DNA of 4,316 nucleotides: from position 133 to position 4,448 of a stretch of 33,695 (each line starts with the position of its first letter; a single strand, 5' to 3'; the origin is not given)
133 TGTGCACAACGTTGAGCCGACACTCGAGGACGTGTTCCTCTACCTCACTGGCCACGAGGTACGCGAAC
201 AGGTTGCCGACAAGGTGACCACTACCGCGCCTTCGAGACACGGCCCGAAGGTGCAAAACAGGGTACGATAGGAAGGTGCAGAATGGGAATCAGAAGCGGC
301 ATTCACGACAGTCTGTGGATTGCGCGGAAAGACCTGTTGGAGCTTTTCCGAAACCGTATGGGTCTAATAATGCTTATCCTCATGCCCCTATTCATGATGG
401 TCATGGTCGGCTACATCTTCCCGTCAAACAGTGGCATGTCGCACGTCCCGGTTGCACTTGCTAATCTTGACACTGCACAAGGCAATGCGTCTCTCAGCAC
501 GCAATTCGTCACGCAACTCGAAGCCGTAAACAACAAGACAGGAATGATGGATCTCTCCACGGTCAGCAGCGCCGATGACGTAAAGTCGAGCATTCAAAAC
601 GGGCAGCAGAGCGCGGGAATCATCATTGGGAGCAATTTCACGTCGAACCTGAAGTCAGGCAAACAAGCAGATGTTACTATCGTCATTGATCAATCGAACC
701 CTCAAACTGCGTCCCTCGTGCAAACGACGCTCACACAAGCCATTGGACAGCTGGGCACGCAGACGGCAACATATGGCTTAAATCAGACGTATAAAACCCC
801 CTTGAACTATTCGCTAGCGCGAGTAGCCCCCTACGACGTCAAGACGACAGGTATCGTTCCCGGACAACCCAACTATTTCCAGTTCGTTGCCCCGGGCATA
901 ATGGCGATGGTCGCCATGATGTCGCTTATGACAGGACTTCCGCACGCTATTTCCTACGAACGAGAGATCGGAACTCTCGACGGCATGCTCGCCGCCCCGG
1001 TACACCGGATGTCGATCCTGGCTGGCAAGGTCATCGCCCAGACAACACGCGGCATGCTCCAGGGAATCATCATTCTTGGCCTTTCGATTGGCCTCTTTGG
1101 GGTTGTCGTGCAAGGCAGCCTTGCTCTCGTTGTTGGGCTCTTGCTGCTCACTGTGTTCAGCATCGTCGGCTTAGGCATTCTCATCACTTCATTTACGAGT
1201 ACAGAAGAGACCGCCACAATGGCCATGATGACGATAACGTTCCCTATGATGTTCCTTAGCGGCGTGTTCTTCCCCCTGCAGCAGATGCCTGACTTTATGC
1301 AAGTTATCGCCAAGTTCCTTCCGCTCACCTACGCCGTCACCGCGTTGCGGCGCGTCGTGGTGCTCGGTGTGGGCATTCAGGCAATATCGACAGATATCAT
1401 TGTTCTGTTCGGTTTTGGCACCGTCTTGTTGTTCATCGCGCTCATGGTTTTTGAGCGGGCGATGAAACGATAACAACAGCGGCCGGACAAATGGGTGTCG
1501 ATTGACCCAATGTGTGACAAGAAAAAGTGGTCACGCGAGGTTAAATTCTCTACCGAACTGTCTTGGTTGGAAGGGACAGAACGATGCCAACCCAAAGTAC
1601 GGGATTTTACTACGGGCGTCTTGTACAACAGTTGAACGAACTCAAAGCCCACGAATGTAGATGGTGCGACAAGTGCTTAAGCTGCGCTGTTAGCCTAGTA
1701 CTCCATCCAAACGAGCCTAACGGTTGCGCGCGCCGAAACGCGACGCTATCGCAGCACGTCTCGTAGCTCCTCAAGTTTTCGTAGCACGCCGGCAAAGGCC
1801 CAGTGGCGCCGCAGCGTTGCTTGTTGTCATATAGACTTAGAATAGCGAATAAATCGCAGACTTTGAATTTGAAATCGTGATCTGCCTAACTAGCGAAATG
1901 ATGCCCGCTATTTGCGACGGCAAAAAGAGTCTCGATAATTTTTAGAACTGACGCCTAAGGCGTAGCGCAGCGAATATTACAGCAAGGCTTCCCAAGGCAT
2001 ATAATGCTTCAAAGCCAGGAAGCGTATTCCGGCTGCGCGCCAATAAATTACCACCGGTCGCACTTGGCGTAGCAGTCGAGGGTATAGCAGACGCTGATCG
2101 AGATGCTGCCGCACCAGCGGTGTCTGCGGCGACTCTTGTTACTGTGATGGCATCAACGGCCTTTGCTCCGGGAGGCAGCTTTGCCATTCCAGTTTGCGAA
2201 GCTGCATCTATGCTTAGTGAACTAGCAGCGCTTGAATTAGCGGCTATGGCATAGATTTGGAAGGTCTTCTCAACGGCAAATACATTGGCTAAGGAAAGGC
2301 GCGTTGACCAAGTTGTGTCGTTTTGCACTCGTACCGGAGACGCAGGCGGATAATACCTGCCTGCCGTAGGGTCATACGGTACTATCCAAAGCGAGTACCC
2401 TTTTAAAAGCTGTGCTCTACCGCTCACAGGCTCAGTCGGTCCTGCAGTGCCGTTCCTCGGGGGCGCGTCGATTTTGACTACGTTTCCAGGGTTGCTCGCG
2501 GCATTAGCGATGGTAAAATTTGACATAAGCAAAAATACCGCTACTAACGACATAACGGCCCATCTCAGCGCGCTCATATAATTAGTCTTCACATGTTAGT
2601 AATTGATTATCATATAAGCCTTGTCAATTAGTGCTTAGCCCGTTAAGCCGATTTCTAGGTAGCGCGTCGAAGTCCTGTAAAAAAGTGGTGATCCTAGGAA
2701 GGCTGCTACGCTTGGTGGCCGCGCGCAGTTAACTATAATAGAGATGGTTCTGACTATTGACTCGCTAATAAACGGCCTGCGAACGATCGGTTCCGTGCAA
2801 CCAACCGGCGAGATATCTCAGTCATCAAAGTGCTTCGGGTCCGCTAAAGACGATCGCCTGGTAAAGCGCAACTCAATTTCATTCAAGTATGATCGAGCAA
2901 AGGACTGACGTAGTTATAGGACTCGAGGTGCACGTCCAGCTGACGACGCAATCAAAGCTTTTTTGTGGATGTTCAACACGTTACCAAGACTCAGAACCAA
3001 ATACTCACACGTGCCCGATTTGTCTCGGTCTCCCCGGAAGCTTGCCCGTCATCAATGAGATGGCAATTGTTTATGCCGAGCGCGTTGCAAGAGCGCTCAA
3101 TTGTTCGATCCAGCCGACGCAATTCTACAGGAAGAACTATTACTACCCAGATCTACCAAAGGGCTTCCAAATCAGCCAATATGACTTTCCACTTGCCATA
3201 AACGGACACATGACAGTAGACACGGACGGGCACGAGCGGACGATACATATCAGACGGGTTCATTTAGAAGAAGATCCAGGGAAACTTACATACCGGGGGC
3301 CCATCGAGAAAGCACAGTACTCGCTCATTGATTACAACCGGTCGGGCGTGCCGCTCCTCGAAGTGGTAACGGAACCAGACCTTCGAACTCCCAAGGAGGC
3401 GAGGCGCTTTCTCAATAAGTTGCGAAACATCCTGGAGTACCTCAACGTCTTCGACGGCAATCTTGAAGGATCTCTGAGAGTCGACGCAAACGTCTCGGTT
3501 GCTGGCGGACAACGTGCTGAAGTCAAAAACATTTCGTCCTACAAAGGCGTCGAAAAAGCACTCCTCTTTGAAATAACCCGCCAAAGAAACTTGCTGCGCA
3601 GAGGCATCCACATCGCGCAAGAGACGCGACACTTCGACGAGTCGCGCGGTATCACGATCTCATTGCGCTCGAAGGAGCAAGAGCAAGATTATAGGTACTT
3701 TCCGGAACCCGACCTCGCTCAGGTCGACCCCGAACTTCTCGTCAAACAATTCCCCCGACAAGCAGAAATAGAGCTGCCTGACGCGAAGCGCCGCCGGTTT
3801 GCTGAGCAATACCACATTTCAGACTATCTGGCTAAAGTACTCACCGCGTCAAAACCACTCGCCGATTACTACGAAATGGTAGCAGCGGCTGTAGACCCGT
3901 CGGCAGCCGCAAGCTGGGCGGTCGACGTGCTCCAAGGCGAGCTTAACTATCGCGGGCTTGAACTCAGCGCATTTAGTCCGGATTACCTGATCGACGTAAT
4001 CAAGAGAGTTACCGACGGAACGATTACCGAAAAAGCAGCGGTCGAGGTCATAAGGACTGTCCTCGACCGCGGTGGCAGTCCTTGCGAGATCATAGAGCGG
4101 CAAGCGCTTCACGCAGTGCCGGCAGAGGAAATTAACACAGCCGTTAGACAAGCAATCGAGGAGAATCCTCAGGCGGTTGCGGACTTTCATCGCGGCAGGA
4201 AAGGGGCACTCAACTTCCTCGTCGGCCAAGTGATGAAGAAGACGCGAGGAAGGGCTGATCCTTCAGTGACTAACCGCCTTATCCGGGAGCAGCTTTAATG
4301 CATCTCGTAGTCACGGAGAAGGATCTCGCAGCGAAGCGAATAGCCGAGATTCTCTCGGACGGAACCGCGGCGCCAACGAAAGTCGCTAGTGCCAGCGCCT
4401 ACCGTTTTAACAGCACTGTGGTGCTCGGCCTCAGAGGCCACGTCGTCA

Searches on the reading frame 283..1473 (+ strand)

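Call 6: search_protein_families(library=pfam, proteins=[window:283-1473:+], max_evalue=0.01)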
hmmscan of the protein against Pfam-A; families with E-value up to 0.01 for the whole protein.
window:283-1473:+ (396 aa): 4 families
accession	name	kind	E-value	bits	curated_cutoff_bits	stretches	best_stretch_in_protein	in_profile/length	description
PF12698.13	ABC2_membrane_3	-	1.9e-51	175.7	31.6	1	27-387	3-346/347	ABC-2 family transporter protein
PF01061.29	ABC2_membrane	-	1.4e-28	100.4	26.9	1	198-357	51-208/211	ABC-2 type transporter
PF12679.13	ABC2_membrane_2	-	1.1e-20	74.5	27.2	1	11-392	1-280/283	ABC-2 family transporter protein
PF03379.19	CcmB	-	0.00096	19.1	24.9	1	195-320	40-164/215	CcmB protein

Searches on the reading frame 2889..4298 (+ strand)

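Call 6: search_protein_families(library=pfam, proteins=[window:2889-4298:+], max_evalue=0.01)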
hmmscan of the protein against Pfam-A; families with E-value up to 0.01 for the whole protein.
window:2889-4298:+ (469 aa): 2 families
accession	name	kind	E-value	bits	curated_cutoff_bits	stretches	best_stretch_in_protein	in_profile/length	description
PF02934.20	GatB_N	-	3.9e-105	351.4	23.4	1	8-279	1-269/277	GatB/GatE catalytic domain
PF02637.23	GatB_Yqey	-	6.3e-40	136.9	27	1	326-469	1-148/148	GatB domain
